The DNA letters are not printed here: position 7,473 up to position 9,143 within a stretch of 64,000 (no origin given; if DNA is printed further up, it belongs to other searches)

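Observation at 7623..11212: Lipid-linked sugar tailoring unit: ArnC/DPM1-like GT2-methyltransferase fusion coupled to a B12-radical-SAM-YdjC fusion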

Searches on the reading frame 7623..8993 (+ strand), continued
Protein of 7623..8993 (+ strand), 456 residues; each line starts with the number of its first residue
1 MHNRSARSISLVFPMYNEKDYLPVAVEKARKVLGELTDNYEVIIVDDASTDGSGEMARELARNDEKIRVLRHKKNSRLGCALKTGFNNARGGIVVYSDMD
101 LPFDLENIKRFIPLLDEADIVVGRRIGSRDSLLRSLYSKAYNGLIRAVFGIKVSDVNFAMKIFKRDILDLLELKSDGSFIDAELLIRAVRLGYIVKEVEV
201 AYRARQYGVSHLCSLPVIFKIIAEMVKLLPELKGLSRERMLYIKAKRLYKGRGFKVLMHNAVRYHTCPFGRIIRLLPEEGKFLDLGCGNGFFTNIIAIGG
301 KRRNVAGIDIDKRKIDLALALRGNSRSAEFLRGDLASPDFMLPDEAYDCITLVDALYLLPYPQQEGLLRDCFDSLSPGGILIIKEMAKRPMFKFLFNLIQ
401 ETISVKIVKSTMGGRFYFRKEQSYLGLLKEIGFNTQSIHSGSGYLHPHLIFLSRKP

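Call 104: fold_search(model_id=the predicted structure, library=pdb)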
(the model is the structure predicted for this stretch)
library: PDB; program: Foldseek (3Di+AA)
matches with E <= 10: 1975; with E <= 0.001: 1540
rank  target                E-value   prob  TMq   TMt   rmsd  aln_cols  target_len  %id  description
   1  9asc_A                8.8e-16  1.00  0.44  0.62  16.2       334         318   22  Cryo-EM Structure of the Glycosyltransferase ArnC from Salmonella enterica in the UDP-bound State Determined on Talos  (released 2025-02-05)
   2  9bhc_A                1.5e-15  1.00  0.41  0.59   9.1       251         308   23  Salmonella undecaprenyl-phosphate 4-deoxy-4-formamido-L-arabinose transferase (ArnC) (released 2025-02-12)
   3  9bhc_B                2.5e-15  1.00  0.42  0.61  15.8       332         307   21  Salmonella undecaprenyl-phosphate 4-deoxy-4-formamido-L-arabinose transferase (ArnC) (released 2025-02-12)
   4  9bhe_A                8.5e-15  1.00  0.43  0.62  16.1       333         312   20  Salmonella undecaprenyl-phosphate 4-deoxy-4-formamido-L-arabinose transferase (ArnC) bound to UDP (released 2025-02-12)
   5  9hwj_A                1.3e-14  1.00  0.39  0.57  15.2       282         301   22  Structure of Undecaprenyl-phosphate 4-deoxy-4-formamido-L-arabinose transferase embedded in nanodisc (released 2026-01-14)
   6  9bhe_B                1.5e-14  1.00  0.43  0.62  16.1       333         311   20  Salmonella undecaprenyl-phosphate 4-deoxy-4-formamido-L-arabinose transferase (ArnC) bound to UDP (released 2025-02-12)
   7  5mlz                  1.8e-14  1.00  0.46  0.58  11.4       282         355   25  Dolichyl phosphate mannose synthase in complex with GDP and Mg2+ (released 2017-08-09)
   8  9b77_A                1.8e-14  1.00  0.40  0.56  16.1       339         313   21  Cryo-EM Structure of the Glycosyltransferase ArnC from Salmonella enterica in the Apo State Determined on Krios micros (released 2025-02-05)
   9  9ep0                  2.7e-14  1.00  0.41  0.53  12.4       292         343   21  Dolichyl phosphate mannose synthase in complex with donor (GDP-Man) and traces of acceptor (Dol55P) and product (Dol55P- (released 2025-10-01)
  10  8vxh_A                4.8e-14  1.00  0.39  0.56  16.9       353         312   20  Cryo-EM Structure of the Glycosyltransferase ArnC from Salmonella enterica in the Apo State Determined on Talos Arctic (released 2025-02-05)
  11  9nyd_B                1.8e-13  1.00  0.41  0.59  14.7       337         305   17  Cryo-EM structure of the glycosyltransferase GtrB in the pre-catalysis and product-bound state (released 2025-12-17)
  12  9nyf_A                3.4e-13  1.00  0.42  0.61  15.5       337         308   18  Cryo-EM structure of the glycosyltransferase GtrB (tetramer volume) (released 2025-12-17)
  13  9nyd_C                5.2e-13  1.00  0.41  0.59  16.6       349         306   17  Cryo-EM structure of the glycosyltransferase GtrB in the pre-catalysis and product-bound state (released 2025-12-17)
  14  5mm1                  5.8e-13  1.00  0.42  0.54  11.6       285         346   24  Dolichyl phosphate mannose synthase in complex with GDP and dolichyl phosphate mannose (released 2017-08-09)
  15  9nyd_A                6.9e-13  1.00  0.42  0.60  16.9       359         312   17  Cryo-EM structure of the glycosyltransferase GtrB in the pre-catalysis and product-bound state (released 2025-12-17)
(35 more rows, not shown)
